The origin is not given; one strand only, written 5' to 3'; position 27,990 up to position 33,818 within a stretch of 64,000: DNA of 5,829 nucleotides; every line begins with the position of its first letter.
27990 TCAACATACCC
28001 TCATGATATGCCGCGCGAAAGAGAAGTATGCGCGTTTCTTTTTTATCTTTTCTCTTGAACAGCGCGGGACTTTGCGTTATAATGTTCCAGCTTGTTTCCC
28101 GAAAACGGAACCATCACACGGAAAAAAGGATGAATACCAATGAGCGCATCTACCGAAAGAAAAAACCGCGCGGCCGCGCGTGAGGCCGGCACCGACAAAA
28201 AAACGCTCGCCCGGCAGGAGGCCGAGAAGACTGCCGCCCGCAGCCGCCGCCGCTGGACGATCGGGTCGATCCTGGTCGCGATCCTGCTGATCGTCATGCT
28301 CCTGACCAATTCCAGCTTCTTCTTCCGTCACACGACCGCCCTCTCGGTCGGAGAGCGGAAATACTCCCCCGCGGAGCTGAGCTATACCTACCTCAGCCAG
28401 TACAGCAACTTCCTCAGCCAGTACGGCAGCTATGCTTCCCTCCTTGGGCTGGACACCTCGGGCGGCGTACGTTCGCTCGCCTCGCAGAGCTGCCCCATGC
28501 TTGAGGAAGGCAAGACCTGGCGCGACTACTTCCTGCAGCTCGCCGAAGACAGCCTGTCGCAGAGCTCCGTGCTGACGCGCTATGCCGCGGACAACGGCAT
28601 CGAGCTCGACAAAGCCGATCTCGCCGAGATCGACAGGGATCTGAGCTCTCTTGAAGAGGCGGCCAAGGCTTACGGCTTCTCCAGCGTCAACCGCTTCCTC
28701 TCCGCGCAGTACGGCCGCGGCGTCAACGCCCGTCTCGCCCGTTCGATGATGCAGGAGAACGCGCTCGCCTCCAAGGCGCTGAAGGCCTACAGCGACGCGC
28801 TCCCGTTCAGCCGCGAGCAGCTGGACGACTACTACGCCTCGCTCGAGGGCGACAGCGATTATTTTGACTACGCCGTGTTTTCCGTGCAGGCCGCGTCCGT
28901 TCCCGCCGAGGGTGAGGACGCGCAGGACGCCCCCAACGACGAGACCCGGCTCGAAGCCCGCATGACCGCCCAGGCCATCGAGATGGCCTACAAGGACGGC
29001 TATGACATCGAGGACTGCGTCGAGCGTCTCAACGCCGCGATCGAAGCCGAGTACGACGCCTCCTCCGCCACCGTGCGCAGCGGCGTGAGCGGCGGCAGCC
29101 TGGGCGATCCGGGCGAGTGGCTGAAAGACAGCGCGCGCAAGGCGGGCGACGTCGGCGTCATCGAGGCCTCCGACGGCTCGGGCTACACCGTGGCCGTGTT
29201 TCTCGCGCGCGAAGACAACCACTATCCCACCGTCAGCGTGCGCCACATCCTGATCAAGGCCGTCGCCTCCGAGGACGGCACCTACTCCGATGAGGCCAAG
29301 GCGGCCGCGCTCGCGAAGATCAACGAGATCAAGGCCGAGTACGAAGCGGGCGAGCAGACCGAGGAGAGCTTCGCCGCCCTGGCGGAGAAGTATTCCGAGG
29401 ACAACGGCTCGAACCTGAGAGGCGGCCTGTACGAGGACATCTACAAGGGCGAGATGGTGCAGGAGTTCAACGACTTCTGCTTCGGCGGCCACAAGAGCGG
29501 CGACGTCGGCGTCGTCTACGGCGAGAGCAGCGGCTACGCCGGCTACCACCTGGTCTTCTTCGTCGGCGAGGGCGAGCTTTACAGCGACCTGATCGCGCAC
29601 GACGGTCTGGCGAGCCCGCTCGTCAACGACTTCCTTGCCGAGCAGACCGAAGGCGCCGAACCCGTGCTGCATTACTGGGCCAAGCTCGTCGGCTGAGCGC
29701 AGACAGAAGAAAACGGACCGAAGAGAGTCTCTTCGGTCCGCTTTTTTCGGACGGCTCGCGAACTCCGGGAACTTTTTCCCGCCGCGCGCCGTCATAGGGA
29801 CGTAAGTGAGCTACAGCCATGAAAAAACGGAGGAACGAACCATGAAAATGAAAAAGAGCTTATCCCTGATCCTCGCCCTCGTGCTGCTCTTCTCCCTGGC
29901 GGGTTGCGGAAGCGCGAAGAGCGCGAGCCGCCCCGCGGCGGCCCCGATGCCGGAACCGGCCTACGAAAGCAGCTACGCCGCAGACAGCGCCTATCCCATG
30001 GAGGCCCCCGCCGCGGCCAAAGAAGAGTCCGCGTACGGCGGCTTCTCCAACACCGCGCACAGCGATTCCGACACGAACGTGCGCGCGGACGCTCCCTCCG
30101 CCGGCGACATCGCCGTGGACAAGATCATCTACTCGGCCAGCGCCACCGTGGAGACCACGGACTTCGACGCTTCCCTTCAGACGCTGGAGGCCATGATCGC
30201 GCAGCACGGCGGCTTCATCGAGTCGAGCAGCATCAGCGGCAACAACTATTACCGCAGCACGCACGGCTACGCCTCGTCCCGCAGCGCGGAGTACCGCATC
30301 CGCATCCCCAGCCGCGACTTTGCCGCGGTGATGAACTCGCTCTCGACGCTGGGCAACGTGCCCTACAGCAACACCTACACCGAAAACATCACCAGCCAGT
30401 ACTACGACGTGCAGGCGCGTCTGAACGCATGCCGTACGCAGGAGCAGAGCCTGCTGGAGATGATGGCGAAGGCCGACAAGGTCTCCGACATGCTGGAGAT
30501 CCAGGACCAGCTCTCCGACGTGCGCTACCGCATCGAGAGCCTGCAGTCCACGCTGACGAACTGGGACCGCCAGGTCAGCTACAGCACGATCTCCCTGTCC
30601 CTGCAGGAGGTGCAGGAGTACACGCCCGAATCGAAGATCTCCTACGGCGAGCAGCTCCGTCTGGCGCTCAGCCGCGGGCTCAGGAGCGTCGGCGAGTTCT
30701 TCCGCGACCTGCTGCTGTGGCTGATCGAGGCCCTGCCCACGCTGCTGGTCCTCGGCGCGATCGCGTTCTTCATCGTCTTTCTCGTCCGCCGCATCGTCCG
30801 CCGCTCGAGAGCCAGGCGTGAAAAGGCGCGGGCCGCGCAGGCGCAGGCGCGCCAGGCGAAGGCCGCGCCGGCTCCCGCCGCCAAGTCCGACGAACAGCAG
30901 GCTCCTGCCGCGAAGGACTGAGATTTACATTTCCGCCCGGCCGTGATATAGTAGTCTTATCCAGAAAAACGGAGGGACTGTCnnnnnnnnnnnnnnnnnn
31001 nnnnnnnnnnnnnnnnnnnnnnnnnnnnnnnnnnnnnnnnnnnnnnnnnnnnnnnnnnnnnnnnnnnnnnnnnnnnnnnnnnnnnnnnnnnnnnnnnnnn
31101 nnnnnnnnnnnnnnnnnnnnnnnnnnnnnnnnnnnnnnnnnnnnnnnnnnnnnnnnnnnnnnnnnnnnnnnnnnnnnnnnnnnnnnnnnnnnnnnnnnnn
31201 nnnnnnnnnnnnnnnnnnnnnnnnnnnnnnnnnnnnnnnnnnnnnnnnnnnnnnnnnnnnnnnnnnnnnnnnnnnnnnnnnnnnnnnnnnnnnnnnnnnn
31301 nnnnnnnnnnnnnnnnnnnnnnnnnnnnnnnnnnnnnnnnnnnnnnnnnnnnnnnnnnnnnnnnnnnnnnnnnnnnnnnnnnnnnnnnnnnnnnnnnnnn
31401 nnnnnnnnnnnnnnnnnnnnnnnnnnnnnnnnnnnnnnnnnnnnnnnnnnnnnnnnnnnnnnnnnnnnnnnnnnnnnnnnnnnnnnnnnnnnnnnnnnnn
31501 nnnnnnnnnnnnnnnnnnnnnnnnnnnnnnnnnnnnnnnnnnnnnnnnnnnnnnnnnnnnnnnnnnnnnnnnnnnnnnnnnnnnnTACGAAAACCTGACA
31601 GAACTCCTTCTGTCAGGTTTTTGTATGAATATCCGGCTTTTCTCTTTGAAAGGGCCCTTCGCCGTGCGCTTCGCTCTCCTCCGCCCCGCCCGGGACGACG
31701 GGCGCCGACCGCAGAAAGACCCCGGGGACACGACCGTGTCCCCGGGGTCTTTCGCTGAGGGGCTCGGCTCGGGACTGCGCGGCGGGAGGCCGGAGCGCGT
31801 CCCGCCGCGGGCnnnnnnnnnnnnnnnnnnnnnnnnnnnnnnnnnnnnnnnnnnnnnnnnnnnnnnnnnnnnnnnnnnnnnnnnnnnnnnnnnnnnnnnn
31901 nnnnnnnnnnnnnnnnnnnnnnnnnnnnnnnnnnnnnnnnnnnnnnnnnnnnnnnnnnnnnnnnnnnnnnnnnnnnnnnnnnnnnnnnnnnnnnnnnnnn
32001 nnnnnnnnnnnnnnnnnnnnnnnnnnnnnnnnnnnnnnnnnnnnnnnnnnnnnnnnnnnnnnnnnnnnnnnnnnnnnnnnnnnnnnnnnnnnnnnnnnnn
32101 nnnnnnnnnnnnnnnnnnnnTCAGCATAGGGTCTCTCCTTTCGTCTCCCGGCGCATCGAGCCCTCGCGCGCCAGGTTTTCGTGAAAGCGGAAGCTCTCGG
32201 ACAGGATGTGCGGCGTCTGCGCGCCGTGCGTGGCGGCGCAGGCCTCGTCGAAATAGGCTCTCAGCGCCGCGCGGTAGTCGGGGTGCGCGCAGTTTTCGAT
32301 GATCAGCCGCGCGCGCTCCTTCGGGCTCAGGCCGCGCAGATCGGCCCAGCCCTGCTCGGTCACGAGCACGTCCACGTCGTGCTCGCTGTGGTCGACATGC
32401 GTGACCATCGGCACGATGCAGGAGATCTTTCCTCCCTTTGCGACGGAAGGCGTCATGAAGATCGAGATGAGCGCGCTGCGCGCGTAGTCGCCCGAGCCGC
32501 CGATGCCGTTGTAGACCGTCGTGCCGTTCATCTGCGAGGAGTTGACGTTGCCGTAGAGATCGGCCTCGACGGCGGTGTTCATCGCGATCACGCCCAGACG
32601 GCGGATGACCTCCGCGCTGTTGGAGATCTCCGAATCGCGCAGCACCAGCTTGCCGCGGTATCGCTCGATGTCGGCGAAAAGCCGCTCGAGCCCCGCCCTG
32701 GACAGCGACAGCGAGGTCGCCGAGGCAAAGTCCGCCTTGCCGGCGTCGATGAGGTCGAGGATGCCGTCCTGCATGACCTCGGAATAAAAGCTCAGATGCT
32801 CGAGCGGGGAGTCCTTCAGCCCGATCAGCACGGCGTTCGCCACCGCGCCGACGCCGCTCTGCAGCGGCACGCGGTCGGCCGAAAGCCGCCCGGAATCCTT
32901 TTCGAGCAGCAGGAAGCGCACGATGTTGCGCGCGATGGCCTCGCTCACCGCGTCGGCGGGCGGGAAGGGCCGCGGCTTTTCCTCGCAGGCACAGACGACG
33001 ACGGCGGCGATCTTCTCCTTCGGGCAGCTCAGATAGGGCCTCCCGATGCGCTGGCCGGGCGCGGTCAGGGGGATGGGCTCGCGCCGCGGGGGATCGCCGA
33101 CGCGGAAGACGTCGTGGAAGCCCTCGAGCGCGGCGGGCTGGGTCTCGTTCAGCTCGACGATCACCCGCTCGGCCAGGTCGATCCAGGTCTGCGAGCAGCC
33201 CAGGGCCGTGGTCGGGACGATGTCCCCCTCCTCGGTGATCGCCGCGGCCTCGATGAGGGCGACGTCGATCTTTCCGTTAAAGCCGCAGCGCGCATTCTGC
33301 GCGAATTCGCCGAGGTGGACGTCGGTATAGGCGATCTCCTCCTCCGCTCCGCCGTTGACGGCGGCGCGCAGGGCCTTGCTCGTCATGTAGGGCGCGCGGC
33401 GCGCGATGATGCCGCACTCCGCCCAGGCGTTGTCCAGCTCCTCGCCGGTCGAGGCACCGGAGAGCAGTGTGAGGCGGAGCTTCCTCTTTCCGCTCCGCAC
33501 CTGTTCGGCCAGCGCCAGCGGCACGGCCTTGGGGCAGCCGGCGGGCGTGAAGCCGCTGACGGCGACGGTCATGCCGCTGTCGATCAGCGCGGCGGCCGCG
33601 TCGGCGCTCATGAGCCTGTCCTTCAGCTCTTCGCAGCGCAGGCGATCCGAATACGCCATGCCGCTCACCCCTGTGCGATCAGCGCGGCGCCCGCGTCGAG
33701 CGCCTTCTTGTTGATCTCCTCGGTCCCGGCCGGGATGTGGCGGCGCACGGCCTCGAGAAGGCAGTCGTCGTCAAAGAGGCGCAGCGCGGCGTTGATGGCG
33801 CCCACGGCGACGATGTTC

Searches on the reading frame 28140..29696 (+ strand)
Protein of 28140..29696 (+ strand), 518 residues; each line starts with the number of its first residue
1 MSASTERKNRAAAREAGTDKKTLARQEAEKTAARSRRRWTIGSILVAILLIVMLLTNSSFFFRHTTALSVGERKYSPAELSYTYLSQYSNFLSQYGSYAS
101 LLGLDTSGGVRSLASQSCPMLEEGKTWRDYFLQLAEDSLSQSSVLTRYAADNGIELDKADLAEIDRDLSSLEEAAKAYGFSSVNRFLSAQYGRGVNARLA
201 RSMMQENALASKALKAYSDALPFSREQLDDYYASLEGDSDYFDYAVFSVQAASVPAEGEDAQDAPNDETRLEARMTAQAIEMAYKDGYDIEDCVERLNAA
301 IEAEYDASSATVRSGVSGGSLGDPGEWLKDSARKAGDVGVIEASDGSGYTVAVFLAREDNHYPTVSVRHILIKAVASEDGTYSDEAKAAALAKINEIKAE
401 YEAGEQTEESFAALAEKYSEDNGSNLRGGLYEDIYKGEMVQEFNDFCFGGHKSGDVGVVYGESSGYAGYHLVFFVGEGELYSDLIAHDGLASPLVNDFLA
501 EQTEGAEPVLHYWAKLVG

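Call 42: search_protein_families(library=ncbifam, proteins=[window:28140-29696:+], max_evalue=0.00001)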
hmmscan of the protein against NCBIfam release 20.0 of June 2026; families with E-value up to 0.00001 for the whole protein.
window:28140-29696:+ (518 aa): 1 family
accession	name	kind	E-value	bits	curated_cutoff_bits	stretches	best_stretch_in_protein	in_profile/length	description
NF002824.0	PRK02998.1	subfamily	1.3e-07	31.3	360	1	359-480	129-226/283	peptidylprolyl isomerase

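Call 50: search_protein_families(library=pfam, proteins=[window:28140-29696:+], max_evalue=0.00001)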
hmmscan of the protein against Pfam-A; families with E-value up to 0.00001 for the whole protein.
window:28140-29696:+ (518 aa): 2 families
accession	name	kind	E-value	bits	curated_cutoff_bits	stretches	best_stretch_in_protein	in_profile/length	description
PF13616.12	Rotamase_3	-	5.6e-15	56.4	22.5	1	361-472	13-110/116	PPIC-type PPIASE domain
PF00639.27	Rotamase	-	2.4e-11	44.9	21.7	1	369-472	1-93/97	PPIC-type PPIASE domain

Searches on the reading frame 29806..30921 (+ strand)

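Call 42: search_protein_families(library=ncbifam, proteins=[window:29806-30921:+], max_evalue=0.00001)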
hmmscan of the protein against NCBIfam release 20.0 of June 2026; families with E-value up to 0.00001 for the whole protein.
window:29806-30921:+ (371 aa): 0 families

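Call 50: search_protein_families(library=pfam, proteins=[window:29806-30921:+], max_evalue=0.00001)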
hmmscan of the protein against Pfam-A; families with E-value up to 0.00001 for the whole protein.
window:29806-30921:+ (371 aa): 1 family
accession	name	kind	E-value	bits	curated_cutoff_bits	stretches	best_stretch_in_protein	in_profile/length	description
PF14257.11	DUF4349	-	2.3e-64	217.1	27.7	1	106-324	2-212/213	Domain of unknown function (DUF4349)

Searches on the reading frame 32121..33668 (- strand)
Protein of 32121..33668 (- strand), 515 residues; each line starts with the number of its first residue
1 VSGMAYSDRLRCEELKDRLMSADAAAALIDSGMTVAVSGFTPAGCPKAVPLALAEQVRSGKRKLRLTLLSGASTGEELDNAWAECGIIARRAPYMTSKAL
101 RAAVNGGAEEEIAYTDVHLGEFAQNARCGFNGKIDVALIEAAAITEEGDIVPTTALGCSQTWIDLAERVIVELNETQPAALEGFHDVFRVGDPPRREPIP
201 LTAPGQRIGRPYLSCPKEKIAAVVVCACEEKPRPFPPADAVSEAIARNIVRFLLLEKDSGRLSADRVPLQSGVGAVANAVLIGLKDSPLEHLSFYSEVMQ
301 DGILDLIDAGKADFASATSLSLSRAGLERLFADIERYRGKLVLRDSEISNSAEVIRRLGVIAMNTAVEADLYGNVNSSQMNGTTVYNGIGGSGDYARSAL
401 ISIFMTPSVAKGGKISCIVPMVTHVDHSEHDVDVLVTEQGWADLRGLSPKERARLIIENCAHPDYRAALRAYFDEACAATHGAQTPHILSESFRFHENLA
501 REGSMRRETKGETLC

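Call 50: search_protein_families(library=pfam, proteins=[window:32121-33668:-], max_evalue=0.00001)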
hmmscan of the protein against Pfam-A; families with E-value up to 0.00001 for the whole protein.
window:32121-33668:- (515 aa): 3 families
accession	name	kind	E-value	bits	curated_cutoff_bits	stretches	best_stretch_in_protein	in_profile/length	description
PF13336.12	AcetylCoA_hyd_C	-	4.7e-43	147.2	23.7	1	326-472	1-153/154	Acetyl-CoA hydrolase/transferase C-terminal domain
PF02550.21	AcetylCoA_hydro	-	1.7e-24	87.4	24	1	13-179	3-170/198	Acetyl-CoA hydrolase/transferase N-terminal domain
PF04223.18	CitF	-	1.4e-07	31.4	27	1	346-442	310-403/466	Citrate lyase, alpha subunit (CitF)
